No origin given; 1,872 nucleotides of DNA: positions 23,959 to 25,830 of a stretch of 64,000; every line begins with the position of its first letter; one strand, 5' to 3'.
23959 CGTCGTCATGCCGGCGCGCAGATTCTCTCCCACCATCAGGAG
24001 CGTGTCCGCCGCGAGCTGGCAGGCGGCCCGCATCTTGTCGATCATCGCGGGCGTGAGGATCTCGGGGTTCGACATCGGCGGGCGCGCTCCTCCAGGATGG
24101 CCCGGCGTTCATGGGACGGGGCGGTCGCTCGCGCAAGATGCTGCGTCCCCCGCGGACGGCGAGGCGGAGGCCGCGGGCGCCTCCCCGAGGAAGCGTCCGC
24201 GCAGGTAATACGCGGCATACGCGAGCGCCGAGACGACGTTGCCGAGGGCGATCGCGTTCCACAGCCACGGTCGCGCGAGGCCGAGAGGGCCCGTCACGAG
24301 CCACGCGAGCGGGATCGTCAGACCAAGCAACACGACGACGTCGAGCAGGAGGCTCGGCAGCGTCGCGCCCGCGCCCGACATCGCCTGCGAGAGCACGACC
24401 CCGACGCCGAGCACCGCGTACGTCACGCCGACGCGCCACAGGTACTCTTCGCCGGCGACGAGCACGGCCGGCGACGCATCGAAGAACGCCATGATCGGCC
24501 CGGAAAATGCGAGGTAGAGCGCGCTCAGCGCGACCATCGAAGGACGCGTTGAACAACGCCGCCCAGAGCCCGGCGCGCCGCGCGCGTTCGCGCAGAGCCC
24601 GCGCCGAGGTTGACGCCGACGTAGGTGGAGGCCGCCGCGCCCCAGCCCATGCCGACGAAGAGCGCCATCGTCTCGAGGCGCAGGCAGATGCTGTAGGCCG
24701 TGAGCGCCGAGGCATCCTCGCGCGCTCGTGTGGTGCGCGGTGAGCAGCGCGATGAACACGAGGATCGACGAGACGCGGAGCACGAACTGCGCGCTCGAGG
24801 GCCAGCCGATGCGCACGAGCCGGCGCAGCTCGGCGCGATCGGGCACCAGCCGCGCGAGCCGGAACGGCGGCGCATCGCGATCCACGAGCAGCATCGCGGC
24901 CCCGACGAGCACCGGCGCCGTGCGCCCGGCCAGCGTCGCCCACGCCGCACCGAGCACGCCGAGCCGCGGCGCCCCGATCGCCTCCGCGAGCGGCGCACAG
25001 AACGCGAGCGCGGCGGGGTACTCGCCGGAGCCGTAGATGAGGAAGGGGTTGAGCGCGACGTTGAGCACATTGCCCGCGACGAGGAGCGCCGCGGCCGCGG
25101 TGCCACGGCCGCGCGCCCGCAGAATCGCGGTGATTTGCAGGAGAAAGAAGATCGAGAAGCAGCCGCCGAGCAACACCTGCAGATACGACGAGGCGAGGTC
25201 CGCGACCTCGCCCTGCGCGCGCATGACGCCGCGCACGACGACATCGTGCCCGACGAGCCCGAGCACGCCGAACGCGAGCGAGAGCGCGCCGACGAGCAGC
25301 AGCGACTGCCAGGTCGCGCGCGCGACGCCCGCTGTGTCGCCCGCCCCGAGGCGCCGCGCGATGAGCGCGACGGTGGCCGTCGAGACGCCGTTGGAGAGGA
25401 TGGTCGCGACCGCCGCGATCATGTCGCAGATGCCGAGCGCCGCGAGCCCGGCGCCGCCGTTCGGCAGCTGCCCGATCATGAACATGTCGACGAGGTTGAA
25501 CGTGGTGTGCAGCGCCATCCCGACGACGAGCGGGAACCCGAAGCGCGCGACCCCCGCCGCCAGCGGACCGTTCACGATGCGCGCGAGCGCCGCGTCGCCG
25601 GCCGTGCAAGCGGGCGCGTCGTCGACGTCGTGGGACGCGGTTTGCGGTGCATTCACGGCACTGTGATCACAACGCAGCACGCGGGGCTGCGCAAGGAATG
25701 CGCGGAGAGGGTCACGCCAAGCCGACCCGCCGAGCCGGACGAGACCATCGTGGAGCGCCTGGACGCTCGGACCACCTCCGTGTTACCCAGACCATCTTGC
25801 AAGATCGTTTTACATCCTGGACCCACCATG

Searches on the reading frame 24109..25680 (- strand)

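Call 60: search_protein_families(library=pfam, proteins=[window:24109-25680:-], max_evalue=0.001)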
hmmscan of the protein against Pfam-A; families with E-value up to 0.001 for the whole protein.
window:24109-25680:- (523 aa): 1 family
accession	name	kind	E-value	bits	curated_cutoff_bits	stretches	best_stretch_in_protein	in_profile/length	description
PF01554.23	MatE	-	2.4e-28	99.3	24.9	2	50-212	1-160/161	MatE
